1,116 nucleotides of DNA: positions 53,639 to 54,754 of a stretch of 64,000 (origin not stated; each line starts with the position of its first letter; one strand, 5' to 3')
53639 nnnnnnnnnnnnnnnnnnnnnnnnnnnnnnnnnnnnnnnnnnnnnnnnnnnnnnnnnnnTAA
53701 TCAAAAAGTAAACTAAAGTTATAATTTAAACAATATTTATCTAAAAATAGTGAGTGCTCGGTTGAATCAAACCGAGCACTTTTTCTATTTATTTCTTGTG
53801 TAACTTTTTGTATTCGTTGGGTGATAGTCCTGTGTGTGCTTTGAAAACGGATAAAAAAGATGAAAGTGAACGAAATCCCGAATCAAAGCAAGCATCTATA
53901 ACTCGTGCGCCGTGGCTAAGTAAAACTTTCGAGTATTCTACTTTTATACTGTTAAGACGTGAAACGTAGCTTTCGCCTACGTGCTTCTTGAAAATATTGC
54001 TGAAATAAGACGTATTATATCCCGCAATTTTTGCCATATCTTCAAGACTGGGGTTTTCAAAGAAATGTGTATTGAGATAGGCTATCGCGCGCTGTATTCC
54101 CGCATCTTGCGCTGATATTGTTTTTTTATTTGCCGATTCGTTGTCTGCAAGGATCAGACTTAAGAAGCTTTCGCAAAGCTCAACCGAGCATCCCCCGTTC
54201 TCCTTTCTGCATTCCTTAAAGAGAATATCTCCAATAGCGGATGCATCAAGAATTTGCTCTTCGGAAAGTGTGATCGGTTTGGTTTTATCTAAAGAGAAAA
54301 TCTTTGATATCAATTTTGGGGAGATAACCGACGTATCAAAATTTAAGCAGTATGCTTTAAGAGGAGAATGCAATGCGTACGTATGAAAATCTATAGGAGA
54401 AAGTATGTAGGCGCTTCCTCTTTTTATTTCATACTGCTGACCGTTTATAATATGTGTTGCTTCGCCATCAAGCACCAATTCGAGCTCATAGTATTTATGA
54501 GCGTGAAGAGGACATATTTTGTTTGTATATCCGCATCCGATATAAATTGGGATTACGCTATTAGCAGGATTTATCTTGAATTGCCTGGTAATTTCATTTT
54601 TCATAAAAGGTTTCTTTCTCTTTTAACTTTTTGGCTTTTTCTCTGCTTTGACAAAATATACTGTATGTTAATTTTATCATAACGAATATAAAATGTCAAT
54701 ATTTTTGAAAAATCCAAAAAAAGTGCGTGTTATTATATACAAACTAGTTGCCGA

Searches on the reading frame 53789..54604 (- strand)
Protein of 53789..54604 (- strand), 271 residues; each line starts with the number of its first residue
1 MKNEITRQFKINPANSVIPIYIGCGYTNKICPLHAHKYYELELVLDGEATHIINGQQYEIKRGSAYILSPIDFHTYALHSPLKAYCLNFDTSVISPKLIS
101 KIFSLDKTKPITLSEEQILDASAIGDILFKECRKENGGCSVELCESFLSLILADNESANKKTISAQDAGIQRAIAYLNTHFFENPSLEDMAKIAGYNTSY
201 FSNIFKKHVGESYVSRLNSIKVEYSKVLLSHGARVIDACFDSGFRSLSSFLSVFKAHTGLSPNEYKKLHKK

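Call 3: search_protein_families(library=pfam, proteins=[window:53789-54604:-], max_evalue=0.01)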
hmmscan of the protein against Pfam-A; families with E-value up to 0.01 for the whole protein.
window:53789-54604:- (271 aa): 6 families
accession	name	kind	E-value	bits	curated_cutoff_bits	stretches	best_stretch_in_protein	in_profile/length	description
PF12833.13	HTH_18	-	4.1e-16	59.5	33.6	1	190-267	1-79/80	Helix-turn-helix domain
PF00165.29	HTH_AraC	-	2e-13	50.6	26.6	2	186-213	10-37/42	Bacterial regulatory helix-turn-helix proteins, AraC family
PF02311.25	AraC_binding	-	2e-10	41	21.1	1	25-93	10-80/135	AraC-like ligand binding domain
PF07883.17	Cupin_2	-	5e-07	29.8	27.2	1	31-86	11-68/70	Cupin domain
PF14525.12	AraC_binding_2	-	0.004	17.3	27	1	24-92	41-110/173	AraC-binding-like domain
PF21621.3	MPI_cupin_dom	-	0.0085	16.5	27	0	35-69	26-60/79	Mannose-6-phosphate isomerase, cupin domain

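Call 11: search_protein_families(library=ncbifam, proteins=[window:53789-54604:-], max_evalue=1)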
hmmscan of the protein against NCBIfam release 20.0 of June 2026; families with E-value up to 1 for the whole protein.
window:53789-54604:- (271 aa): 30 families (the best 25 are shown)
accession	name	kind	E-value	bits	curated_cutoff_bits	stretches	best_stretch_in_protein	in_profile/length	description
NF047455.1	TF_Staph_AryK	equivalog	1.1e-16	60.2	850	1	36-270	20-260/759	transcriptional regulator AryK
NF007633.0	PRK10296.1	equivalog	5.7e-16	58.8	264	2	179-267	184-273/280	transcriptional regulator ChbR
NF007693.0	PRK10371.1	equivalog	5.1e-15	55.4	253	1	151-270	180-301/309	transcriptional regulator MelR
NF010028.0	PRK13503.1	equivalog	5.8e-14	52.2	288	2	19-77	16-74/278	HTH-type transcriptional activator RhaS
NF047788.1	TransRegPocR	equivalog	4.1e-13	49.3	500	1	155-270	176-292/296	transcriptional regulator PocR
NF007860.0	PRK10572.1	equivalog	9.3e-13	47.7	208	1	143-269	157-285/292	arabinose operon transcriptional regulator AraC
TIGR04094.1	adjacent_YSIRK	equivalog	1.6e-12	47.1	200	1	163-266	280-383/383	YSIRK-targeted surface antigen transcriptional regulator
NF010025.2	PRK13500.1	equivalog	2e-11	44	525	1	26-270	26-279/282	HTH-type transcriptional activator RhaR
NF010026.0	PRK13501.1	equivalog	7.5e-11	41.7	363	1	18-267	18-276/290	HTH-type transcriptional activator RhaR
NF049932.1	TranspRegBtr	equivalog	5.2e-10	38.5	900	1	83-269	84-266/531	bacillibactin transport transcriptional regulator Btr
NF033869.1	viru_reg_Rsp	equivalog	6.2e-09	34.9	400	1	160-268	139-248/701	AraC family transcriptional regulator Rsp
NF041686.2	ant_diox_reg_AndR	equivalog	1.9e-08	34.3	350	1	34-264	75-316/321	anthranilate 1,2-dioxygenase regulatory protein AndR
NF012144.2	ramA_TF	equivalog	2.7e-08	34.2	180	1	171-268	8-106/108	RamA family antibiotic efflux transcriptional regulator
NF010027.0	PRK13502.1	equivalog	3e-08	33.5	384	2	26-77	26-77/282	HTH-type transcriptional activator RhaR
NF006902.0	PRK09393.1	equivalog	4.4e-06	26.1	425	1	166-268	218-321/327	transcriptional regulator FtrA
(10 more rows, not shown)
